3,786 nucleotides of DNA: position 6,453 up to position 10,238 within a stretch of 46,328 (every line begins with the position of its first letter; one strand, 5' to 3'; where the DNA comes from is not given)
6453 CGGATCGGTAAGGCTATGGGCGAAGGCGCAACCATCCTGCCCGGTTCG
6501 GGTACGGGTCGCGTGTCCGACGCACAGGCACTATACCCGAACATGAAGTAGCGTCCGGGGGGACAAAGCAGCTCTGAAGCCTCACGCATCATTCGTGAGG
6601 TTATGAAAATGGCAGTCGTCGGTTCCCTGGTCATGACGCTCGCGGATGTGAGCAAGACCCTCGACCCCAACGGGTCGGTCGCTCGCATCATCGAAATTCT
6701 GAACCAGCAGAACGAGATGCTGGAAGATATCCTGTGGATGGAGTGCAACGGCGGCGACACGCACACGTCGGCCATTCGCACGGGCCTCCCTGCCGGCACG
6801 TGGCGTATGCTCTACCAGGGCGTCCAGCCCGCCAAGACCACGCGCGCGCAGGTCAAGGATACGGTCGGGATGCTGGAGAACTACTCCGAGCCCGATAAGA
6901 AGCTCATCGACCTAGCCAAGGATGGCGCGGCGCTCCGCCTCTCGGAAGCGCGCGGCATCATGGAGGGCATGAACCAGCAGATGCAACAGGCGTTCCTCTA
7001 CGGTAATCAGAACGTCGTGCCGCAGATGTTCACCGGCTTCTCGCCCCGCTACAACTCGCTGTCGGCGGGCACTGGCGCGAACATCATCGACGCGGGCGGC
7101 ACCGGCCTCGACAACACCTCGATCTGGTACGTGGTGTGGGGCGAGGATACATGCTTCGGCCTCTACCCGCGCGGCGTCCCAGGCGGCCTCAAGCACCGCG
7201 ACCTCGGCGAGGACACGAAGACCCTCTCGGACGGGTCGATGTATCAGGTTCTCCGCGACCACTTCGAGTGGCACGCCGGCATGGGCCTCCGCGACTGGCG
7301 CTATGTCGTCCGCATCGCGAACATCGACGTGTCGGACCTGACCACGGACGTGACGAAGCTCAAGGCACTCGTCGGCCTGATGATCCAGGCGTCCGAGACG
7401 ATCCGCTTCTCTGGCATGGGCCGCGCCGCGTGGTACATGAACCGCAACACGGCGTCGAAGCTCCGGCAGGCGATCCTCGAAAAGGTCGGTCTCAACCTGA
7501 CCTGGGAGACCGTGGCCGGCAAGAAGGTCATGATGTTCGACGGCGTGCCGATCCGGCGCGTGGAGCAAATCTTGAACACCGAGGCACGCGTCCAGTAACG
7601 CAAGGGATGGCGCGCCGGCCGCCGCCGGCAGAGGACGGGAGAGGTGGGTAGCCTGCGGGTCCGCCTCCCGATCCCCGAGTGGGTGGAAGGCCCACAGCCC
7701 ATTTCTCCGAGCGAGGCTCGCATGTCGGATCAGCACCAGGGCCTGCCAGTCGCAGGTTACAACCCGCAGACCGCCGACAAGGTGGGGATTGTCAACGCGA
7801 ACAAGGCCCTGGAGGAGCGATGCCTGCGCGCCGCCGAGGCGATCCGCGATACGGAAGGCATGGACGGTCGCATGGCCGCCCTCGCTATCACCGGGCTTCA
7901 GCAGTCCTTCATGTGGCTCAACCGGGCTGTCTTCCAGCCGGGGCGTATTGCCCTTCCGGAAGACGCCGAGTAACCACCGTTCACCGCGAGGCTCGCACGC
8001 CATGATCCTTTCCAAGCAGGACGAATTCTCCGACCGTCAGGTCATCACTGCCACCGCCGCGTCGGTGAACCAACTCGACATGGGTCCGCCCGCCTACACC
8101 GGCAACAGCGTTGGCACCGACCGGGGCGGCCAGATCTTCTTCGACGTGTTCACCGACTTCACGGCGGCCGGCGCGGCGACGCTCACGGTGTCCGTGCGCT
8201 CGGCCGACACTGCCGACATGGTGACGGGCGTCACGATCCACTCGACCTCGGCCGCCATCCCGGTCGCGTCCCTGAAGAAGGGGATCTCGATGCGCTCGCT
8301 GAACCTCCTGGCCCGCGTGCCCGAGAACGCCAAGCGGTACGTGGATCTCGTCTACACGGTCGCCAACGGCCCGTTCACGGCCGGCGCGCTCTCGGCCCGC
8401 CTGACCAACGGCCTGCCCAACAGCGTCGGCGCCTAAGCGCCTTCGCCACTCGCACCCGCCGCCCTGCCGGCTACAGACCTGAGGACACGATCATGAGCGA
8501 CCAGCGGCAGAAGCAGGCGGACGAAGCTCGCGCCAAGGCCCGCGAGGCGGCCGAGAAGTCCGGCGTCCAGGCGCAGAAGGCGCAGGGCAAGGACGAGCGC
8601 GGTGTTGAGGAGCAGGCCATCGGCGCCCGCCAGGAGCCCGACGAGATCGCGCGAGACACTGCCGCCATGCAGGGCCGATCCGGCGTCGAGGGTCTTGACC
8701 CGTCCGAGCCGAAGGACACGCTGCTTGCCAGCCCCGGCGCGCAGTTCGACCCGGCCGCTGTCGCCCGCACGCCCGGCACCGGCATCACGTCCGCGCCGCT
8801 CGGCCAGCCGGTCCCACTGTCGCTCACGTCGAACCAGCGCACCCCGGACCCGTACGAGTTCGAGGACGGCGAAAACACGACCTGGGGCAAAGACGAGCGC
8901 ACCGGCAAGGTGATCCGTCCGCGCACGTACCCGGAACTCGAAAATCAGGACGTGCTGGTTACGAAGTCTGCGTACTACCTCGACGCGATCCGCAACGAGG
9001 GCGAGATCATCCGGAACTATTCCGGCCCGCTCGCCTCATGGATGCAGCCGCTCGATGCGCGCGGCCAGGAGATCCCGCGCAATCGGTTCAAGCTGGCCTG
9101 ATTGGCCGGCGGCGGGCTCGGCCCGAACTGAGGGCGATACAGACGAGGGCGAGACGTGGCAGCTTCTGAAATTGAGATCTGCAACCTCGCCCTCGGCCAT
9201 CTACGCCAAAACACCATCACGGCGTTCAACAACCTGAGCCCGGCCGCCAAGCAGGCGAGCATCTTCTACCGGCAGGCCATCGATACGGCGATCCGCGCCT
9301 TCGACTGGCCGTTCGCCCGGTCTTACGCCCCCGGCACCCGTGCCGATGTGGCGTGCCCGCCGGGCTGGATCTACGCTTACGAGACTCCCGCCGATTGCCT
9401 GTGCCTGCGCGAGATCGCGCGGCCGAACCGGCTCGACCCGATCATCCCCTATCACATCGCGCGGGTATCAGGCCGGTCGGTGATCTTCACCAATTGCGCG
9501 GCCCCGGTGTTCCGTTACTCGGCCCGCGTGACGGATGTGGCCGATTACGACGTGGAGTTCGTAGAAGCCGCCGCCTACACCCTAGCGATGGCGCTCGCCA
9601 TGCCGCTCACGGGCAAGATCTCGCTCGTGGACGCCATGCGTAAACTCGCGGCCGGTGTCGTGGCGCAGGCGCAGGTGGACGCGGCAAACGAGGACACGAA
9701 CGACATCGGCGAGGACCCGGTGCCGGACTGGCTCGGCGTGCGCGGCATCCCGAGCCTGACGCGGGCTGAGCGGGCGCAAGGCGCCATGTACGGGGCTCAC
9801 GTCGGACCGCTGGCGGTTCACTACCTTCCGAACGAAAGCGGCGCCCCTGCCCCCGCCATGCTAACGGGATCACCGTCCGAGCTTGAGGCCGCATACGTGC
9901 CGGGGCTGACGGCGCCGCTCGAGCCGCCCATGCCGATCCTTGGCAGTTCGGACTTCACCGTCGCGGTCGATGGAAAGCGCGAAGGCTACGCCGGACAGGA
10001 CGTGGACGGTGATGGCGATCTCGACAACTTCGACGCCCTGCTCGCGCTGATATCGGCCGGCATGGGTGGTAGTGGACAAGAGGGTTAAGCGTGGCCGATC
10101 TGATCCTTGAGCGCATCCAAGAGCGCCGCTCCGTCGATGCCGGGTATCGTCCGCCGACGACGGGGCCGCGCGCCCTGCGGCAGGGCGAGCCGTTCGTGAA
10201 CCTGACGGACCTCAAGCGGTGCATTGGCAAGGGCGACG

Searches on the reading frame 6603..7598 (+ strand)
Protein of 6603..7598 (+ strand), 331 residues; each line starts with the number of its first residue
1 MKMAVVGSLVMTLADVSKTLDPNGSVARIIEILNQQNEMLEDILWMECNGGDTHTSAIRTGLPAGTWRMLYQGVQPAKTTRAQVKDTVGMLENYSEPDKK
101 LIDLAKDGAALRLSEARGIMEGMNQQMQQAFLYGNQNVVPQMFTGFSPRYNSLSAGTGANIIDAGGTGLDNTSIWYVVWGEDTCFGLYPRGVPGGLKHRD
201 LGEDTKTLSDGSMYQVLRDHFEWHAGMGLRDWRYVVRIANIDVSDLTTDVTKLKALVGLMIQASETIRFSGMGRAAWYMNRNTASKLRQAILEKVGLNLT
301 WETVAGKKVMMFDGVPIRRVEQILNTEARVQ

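Call 9: search_protein_families(library=phrogs, proteins=[window:6603-7598:+], max_evalue=0.001)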
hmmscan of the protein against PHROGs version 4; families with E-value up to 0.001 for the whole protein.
window:6603-7598:+ (331 aa): 1 family
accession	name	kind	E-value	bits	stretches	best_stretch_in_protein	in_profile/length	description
phrog_212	-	head and packaging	6.1e-82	276.4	1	10-248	5-300/301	major head protein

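Call 10: search_protein_families(library=pfam, proteins=[window:6603-7598:+], max_evalue=0.01)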
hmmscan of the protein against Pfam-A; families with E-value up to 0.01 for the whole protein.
window:6603-7598:+ (331 aa): 1 family
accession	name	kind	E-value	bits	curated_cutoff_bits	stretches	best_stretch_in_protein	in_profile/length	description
PF20911.3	GP7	-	8.7e-130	432.6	27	1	21-331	1-313/313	Major capsid protein GP7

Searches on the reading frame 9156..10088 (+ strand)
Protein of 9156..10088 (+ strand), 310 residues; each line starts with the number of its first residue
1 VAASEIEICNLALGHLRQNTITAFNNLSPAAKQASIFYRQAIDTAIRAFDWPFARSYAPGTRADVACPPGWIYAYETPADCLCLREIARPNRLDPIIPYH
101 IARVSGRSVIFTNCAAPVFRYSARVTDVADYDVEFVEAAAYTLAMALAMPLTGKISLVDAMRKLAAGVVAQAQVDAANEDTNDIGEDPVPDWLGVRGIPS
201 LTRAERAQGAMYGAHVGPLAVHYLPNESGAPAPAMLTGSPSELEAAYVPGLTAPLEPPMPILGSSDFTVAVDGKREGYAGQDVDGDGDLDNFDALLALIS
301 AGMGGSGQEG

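Call 9: search_protein_families(library=phrogs, proteins=[window:9156-10088:+], max_evalue=0.001)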
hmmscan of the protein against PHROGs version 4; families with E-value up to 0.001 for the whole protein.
window:9156-10088:+ (310 aa): 2 families
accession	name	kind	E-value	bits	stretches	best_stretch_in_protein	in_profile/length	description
phrog_394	-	tail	5.6e-36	124.8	1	3-196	2-188/190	tail protein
phrog_9239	-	tail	1.6e-05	24.5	1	4-159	3-153/741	tail tubular protein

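Call 10: search_protein_families(library=pfam, proteins=[window:9156-10088:+], max_evalue=0.01)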
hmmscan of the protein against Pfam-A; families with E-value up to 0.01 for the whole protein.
window:9156-10088:+ (310 aa): 0 families
